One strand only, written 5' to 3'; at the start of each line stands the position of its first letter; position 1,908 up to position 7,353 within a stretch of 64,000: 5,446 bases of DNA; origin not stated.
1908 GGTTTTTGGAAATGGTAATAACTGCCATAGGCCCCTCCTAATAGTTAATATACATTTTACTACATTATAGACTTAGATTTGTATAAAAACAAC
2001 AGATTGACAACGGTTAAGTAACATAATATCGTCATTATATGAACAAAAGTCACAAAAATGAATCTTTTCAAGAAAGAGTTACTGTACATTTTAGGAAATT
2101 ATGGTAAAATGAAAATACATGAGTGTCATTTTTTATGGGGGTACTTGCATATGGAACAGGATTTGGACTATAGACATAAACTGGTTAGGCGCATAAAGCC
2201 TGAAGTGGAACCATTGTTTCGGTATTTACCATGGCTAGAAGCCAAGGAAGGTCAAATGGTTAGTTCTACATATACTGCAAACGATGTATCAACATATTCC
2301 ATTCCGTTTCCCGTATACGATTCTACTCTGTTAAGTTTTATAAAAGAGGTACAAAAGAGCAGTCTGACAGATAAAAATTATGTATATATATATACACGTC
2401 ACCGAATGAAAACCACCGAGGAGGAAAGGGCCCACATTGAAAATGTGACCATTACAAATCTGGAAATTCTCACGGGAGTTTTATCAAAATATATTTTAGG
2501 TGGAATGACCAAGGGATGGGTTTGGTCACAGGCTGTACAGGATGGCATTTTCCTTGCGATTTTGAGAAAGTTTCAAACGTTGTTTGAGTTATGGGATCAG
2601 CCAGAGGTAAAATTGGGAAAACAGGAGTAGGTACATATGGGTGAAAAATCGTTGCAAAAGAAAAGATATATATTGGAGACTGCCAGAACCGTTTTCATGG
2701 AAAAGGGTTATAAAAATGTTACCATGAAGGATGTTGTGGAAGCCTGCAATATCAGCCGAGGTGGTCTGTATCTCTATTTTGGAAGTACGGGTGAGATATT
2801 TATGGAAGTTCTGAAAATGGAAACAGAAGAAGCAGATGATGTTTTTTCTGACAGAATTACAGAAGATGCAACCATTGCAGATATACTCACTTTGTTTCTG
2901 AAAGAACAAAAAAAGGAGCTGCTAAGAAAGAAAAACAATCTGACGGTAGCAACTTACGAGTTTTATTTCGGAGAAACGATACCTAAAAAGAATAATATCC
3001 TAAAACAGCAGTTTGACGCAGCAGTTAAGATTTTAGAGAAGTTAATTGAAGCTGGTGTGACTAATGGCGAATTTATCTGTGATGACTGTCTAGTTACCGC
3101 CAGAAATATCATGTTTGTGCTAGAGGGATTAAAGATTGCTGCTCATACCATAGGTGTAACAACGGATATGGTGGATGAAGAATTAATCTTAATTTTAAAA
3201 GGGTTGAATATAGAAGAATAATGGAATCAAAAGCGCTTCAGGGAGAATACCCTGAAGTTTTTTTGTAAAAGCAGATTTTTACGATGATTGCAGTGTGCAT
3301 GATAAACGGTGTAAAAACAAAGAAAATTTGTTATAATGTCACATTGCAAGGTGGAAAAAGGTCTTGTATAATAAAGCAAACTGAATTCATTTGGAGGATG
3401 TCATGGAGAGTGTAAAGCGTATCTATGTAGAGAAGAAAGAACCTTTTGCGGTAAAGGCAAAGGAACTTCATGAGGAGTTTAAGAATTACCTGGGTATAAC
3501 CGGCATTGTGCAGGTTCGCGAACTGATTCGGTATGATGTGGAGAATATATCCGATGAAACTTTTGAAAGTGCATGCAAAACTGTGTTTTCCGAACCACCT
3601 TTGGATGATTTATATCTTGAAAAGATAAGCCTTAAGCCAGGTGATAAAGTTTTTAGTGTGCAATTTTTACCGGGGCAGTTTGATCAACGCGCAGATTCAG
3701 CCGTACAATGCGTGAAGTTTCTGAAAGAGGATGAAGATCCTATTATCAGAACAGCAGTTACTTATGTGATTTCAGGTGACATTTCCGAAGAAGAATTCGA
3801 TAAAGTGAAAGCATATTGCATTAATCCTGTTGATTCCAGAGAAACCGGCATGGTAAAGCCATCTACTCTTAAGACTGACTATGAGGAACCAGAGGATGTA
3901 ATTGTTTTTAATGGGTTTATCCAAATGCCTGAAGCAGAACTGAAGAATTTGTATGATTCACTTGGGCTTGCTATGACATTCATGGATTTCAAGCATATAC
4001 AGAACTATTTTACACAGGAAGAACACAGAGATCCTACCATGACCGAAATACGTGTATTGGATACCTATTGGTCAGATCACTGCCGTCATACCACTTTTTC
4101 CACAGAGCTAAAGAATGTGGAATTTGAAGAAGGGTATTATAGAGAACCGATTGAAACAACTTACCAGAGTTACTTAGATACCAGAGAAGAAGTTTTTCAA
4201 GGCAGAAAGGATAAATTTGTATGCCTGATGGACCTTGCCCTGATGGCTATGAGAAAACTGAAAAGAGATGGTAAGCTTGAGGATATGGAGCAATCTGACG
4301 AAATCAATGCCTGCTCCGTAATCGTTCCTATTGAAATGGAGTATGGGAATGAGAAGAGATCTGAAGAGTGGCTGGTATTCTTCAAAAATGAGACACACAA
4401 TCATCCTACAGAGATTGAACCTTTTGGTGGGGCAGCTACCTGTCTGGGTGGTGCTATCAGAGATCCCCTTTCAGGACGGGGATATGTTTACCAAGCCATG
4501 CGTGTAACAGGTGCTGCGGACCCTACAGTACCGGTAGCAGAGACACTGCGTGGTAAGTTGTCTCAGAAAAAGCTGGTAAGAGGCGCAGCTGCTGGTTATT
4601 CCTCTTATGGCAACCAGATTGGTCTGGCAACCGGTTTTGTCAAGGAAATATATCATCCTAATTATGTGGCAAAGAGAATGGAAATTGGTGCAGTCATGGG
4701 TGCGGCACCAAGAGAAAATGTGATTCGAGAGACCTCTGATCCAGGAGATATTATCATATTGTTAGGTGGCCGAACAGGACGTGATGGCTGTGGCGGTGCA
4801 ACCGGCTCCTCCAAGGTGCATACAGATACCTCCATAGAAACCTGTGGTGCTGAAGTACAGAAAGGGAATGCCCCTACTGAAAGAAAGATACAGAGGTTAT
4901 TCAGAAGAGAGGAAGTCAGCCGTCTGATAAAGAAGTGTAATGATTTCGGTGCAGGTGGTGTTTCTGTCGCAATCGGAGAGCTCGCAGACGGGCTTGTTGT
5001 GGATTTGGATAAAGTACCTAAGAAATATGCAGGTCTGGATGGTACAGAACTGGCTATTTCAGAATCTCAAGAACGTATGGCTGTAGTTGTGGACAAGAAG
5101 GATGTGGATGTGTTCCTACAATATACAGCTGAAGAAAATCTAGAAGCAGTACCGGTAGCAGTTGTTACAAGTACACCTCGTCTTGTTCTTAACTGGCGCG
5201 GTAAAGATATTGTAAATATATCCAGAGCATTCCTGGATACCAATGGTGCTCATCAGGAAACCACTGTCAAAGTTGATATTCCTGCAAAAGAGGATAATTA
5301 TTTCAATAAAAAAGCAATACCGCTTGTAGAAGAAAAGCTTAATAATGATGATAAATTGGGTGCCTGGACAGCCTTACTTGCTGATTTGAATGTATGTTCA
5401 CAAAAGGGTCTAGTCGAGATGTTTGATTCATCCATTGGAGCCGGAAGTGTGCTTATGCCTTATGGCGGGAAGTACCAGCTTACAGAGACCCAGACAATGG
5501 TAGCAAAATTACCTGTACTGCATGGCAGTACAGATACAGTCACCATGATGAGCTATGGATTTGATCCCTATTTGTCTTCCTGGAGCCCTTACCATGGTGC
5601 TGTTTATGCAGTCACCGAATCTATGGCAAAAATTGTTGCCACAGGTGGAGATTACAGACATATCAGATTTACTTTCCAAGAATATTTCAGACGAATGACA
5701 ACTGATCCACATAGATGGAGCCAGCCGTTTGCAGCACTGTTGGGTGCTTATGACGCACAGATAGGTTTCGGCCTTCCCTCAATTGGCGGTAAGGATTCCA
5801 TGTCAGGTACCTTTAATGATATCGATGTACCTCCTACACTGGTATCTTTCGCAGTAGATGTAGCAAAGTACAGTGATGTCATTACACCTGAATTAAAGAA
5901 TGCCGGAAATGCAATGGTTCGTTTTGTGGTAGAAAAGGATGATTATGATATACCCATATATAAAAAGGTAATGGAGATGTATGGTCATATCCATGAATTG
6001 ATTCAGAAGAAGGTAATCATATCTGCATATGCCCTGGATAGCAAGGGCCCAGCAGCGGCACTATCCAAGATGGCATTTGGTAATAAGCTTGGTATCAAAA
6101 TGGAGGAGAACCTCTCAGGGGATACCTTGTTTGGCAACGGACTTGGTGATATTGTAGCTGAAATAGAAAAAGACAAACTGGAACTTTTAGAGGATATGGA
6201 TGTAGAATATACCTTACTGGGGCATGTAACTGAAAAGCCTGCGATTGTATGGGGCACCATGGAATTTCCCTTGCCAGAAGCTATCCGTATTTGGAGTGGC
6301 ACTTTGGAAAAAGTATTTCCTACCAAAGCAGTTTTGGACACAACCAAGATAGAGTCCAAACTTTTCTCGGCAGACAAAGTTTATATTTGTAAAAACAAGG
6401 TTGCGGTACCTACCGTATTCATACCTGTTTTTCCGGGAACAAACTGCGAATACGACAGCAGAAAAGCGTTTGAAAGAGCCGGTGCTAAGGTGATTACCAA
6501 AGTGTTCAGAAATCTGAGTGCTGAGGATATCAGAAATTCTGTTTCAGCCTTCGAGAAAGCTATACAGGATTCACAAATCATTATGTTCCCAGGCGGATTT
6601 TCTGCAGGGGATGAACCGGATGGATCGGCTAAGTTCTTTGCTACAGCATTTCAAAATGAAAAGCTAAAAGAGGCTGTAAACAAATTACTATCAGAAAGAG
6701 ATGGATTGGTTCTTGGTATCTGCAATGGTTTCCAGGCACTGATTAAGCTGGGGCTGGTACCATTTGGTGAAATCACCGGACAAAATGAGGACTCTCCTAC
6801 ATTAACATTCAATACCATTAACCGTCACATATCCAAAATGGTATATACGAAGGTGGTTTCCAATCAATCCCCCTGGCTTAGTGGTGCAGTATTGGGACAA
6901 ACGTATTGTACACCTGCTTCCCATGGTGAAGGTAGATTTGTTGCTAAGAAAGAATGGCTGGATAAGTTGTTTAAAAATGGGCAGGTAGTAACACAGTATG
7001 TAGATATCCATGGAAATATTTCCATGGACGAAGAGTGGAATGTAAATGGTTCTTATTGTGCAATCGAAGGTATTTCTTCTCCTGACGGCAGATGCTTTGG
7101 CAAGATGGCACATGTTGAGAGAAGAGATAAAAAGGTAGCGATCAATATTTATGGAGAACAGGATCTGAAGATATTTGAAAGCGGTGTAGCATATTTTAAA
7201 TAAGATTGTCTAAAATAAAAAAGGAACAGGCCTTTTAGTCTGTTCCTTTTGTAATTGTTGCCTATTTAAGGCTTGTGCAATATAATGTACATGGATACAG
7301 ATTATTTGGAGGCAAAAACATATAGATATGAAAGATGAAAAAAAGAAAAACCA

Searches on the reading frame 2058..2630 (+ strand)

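Call 75: search_protein_families(library=pfam, proteins=[window:2058-2630:+], max_evalue=0.0001)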
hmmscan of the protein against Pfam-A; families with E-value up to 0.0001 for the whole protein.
window:2058-2630:+ (190 aa): 1 family
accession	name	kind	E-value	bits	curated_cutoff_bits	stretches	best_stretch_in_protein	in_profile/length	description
PF20118.4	DUF6508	-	1.9e-05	25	23.6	1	49-176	5-127/129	Family of unknown function (DUF6508)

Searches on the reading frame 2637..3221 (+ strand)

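Call 75: search_protein_families(library=pfam, proteins=[window:2637-3221:+], max_evalue=0.0001)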
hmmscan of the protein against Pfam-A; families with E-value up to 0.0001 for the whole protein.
window:2637-3221:+ (194 aa): 2 families
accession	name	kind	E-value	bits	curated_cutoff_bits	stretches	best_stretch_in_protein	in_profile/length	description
PF00440.29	TetR_N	-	7.6e-15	54.9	24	1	12-57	1-46/47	Bacterial regulatory proteins, tetR family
PF17922.6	TetR_C_17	-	9.8e-10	39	26.1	1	84-177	2-97/100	Tetracyclin repressor-like, C-terminal domain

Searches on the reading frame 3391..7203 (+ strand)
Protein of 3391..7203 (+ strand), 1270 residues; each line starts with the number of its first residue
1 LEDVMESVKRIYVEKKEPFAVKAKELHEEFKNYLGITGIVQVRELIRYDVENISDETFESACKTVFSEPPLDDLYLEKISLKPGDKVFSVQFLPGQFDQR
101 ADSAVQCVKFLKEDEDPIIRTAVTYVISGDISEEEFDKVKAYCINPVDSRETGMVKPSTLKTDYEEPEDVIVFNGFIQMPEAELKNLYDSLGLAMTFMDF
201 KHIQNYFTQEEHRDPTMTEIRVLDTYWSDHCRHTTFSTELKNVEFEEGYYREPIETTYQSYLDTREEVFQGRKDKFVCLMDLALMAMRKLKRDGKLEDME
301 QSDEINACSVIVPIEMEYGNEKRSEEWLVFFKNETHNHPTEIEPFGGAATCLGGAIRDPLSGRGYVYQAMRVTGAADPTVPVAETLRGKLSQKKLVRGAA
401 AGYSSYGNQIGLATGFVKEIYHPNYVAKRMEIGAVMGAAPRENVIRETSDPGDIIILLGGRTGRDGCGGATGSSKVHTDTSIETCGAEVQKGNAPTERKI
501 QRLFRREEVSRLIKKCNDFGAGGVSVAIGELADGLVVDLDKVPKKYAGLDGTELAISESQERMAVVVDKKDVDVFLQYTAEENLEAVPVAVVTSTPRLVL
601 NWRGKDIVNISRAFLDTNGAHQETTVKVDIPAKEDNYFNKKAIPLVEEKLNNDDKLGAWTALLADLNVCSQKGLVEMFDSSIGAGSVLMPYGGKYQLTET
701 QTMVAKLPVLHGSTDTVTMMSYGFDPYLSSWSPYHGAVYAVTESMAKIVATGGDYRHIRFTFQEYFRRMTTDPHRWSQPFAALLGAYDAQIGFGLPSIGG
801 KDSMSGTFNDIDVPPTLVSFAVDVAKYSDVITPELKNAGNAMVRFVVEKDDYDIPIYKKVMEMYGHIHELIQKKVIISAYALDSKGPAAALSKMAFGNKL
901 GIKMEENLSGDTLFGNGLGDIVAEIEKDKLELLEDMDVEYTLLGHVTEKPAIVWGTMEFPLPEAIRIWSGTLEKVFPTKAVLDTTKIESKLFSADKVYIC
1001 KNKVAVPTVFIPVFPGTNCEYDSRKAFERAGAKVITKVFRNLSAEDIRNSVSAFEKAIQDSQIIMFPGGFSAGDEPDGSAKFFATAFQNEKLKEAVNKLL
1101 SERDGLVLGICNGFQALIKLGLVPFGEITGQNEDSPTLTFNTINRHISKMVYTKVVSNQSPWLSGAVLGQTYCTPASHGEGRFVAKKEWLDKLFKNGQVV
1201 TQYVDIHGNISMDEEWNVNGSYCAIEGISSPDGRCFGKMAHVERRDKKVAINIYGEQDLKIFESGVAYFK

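Call 18: search_protein_families(library=pfam, proteins=[window:3391-7203:+], max_evalue=0.00001)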
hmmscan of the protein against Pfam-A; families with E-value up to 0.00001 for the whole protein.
window:3391-7203:+ (1270 aa): 3 families
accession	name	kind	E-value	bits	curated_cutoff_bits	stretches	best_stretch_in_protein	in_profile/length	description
PF13507.12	GATase_5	-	1.7e-79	267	27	1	1007-1269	2-260/260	CobB/CobQ-like glutamine amidotransferase domain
PF02769.27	AIRS_C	-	1.8e-24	87.1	23.1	1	451-602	2-155/156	AIR synthase related protein, C-terminal domain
PF18072.6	FGAR-AT_linker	-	6.6e-11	43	26.6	1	184-233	1-49/50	Formylglycinamide ribonucleotide amidotransferase linker domain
